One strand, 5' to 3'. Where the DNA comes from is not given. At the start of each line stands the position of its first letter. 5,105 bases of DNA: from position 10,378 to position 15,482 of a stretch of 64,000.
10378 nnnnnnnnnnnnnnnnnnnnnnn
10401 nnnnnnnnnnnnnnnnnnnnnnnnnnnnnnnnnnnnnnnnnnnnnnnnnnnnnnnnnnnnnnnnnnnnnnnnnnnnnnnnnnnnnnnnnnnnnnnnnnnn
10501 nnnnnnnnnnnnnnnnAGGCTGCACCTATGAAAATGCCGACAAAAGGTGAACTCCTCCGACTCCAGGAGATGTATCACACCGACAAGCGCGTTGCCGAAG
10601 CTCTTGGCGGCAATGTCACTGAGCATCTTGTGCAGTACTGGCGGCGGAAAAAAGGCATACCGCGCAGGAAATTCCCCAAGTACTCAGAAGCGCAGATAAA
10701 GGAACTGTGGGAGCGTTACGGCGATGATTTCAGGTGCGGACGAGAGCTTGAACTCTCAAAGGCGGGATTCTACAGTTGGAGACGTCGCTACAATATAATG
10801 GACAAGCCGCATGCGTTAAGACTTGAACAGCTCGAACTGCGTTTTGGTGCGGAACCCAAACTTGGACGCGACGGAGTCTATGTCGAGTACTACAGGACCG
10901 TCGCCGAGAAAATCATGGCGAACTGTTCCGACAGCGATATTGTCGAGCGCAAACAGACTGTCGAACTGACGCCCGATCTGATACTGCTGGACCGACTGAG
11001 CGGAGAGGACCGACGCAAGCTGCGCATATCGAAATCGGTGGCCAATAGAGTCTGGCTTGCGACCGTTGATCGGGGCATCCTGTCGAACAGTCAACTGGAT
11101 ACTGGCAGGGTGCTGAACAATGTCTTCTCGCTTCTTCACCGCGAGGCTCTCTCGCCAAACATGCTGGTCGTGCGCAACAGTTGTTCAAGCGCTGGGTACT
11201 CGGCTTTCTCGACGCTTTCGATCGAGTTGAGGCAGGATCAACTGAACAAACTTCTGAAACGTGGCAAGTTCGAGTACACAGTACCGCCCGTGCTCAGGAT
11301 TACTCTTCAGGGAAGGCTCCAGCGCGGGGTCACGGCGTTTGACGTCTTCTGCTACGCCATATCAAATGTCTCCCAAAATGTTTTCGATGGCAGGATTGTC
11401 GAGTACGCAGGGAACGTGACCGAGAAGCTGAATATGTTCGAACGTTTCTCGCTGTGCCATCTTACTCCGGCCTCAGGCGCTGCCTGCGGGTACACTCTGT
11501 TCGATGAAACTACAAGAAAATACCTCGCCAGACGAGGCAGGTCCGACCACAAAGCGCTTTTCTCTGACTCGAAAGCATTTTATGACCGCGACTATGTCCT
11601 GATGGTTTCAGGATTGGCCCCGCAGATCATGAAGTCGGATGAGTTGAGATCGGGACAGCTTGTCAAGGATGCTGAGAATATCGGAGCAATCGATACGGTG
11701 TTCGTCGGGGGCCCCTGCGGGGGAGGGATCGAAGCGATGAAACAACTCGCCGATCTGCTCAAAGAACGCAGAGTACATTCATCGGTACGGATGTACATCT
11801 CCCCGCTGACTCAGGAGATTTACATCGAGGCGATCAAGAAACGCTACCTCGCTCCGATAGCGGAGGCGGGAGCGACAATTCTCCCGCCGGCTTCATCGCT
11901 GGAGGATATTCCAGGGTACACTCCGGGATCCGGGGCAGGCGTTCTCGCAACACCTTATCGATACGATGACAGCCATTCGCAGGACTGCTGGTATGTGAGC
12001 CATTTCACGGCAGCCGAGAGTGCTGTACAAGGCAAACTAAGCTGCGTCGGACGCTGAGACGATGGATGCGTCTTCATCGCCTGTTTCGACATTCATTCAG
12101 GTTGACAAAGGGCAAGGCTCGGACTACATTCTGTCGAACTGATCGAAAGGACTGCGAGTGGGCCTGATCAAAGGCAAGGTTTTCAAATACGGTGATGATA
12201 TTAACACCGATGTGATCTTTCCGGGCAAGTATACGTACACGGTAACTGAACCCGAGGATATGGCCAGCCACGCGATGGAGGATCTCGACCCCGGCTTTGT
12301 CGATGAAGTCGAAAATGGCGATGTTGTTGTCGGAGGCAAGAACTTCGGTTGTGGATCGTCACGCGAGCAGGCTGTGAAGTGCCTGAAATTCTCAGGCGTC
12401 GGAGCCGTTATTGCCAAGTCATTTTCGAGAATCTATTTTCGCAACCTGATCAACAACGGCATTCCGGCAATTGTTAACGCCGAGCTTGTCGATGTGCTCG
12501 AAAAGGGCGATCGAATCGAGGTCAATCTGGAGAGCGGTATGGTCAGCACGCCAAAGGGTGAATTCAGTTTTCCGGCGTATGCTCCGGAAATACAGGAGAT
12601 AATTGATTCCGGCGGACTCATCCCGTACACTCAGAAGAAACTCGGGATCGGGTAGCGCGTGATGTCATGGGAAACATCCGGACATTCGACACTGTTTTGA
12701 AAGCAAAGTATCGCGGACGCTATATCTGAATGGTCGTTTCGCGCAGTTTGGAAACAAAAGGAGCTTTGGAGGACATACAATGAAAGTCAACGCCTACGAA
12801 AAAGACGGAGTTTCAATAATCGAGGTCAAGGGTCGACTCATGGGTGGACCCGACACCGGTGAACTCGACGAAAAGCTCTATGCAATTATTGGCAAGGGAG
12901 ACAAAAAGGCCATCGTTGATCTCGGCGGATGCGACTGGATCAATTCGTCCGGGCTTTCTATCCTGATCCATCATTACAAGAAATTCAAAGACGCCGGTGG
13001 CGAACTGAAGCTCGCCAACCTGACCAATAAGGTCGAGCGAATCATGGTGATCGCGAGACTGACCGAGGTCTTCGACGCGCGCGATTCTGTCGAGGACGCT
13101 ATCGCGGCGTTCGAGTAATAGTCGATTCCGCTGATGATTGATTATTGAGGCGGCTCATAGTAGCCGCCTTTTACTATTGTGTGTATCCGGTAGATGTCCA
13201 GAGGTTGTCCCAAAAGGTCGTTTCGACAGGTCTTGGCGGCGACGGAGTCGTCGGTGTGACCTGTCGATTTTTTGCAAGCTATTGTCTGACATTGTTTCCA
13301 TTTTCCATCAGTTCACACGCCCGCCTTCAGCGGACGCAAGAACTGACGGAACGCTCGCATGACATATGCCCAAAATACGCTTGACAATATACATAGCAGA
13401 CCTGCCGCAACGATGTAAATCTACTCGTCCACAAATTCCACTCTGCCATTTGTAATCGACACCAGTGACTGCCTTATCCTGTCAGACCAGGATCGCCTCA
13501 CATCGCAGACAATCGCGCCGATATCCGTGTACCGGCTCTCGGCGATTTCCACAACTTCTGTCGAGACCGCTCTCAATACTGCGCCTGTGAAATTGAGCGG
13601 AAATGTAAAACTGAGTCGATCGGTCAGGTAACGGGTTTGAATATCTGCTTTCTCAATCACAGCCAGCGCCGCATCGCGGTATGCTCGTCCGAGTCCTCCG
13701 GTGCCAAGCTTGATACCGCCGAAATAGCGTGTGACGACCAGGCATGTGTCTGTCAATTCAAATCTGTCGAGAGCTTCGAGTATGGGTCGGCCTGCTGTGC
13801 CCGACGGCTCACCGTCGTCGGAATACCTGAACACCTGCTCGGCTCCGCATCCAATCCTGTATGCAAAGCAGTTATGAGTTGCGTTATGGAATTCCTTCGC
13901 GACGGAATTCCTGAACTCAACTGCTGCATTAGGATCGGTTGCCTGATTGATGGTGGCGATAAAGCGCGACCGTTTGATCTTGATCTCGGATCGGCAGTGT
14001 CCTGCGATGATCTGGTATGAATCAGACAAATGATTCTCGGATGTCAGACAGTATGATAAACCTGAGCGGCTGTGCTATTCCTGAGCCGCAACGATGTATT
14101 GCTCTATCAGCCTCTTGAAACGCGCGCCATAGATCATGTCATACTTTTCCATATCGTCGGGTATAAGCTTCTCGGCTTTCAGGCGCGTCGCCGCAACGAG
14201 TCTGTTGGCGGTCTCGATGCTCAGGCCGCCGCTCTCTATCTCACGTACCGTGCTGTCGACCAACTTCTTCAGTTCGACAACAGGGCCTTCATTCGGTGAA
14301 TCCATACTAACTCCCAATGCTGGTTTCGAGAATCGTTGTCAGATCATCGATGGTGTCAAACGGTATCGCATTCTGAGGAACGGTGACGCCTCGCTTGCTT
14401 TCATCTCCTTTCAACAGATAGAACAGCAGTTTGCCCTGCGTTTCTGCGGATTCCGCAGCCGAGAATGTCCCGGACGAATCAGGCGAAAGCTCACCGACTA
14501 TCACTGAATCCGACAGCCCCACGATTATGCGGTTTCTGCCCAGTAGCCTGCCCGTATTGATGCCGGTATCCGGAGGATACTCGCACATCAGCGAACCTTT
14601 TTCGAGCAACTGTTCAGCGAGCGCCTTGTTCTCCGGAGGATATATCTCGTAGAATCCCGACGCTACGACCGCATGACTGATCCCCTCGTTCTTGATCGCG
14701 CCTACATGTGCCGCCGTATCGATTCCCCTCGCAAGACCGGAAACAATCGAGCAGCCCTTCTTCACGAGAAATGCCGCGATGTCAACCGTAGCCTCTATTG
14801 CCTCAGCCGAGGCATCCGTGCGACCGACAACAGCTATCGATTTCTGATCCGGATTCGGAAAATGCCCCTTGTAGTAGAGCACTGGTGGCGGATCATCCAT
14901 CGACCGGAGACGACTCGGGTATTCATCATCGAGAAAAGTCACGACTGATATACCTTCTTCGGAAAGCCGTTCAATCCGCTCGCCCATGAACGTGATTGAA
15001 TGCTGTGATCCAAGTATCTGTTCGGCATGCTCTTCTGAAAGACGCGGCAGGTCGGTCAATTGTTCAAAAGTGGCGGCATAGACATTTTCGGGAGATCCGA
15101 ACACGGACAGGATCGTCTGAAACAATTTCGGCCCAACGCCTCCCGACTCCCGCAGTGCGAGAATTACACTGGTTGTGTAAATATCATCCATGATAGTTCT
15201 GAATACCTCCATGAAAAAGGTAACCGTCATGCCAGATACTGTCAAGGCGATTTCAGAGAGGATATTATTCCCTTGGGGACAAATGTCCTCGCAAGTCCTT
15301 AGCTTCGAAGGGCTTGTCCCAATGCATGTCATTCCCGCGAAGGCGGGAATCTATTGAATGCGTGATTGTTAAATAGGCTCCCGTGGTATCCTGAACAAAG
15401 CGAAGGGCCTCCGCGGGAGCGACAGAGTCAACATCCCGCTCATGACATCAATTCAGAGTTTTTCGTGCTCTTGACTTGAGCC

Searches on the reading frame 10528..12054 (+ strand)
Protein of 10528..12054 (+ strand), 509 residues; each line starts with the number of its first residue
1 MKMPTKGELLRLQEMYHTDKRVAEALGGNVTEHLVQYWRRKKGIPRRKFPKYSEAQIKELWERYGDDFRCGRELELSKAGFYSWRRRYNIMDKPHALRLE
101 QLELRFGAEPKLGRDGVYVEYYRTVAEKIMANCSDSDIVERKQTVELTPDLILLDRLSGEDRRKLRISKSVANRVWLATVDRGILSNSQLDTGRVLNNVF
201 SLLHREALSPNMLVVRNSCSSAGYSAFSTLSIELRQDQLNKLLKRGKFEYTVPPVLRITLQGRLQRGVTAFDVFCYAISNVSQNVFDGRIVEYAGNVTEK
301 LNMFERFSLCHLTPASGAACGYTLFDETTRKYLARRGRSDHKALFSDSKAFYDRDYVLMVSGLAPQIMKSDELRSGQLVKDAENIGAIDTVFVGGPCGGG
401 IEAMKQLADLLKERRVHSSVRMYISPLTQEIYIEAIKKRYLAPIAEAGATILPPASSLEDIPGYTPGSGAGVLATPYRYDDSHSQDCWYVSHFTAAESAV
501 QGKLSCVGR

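Call 9: search_protein_families(library=pfam, proteins=[window:10528-12054:+], max_evalue=0.001)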
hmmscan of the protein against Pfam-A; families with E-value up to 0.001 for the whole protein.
window:10528-12054:+ (509 aa): 1 family
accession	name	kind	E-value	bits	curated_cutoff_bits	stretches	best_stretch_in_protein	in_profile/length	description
PF00330.25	Aconitase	-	9.4e-28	97.8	28.7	1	221-365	132-289/463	Aconitase family (aconitate hydratase)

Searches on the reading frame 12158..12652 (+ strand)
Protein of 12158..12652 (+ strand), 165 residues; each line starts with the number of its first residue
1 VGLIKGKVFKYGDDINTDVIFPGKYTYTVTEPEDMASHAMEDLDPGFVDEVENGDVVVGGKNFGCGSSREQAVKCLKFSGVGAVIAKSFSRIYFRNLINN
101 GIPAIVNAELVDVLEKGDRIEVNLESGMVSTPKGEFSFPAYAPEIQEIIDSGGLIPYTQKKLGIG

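Call 9: search_protein_families(library=pfam, proteins=[window:12158-12652:+], max_evalue=0.001)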
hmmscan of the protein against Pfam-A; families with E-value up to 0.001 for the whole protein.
window:12158-12652:+ (165 aa): 1 family
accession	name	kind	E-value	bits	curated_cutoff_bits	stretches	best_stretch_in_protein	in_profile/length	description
PF00694.25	Aconitase_C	-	1.4e-18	68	22.8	1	56-102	77-123/131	Aconitase C-terminal domain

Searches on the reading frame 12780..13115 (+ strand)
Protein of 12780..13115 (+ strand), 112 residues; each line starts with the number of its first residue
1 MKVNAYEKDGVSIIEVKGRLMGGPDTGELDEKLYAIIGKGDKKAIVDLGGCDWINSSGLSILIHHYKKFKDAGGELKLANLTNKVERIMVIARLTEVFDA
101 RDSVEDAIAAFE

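Call 9: search_protein_families(library=pfam, proteins=[window:12780-13115:+], max_evalue=0.001)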
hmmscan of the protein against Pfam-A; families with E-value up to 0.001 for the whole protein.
window:12780-13115:+ (112 aa): 2 families
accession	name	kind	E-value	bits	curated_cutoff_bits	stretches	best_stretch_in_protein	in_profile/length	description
PF01740.26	STAS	-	5.5e-13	49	22.6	1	3-107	2-106/106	STAS domain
PF13466.11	STAS_2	-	2.2e-05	25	29.2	1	28-94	14-79/80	STAS domain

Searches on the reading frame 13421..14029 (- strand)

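Call 9: search_protein_families(library=pfam, proteins=[window:13421-14029:-], max_evalue=0.001)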
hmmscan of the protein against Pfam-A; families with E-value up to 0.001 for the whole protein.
window:13421-14029:- (202 aa): 1 family
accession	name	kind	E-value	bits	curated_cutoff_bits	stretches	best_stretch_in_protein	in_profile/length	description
PF01205.25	UPF0029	-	9.7e-36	122.5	27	1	19-124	1-106/107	Uncharacterized protein family UPF0029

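Call 19: search_protein_families(library=padloc, proteins=[window:13421-14029:-], max_evalue=0.01)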
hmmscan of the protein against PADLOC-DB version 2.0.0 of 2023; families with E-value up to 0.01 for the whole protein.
window:13421-14029:- (202 aa): 0 families

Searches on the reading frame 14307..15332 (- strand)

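Call 9: search_protein_families(library=pfam, proteins=[window:14307-15332:-], max_evalue=0.001)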
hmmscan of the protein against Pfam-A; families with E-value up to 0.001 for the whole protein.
window:14307-15332:- (341 aa): 3 families
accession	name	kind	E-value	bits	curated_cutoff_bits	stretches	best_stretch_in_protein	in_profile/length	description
PF02481.21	DNA_processg_A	-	4e-50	170.4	29.6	1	124-306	3-187/212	DNA recombination-mediator protein A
PF14520.12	HHH_5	-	4.6e-07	30.7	27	1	65-107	9-52/57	Helix-hairpin-helix domain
PF18306.6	LDcluster4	-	1.9e-06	28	26.3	1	165-307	3-124/151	SLOG cluster4 family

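Call 19: search_protein_families(library=padloc, proteins=[window:14307-15332:-], max_evalue=0.01)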
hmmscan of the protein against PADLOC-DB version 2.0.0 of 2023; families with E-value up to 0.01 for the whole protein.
window:14307-15332:- (341 aa): 3 families
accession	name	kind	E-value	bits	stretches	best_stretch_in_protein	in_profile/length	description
PDLC03961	ShosA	-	3.6e-54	182.1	1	104-325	58-277/303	-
PDLC03927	PsyrA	-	3.6e-38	129.7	1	88-315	54-281/398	-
PDLC02997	ShosA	-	2.8e-18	64.2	1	126-313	93-281/327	-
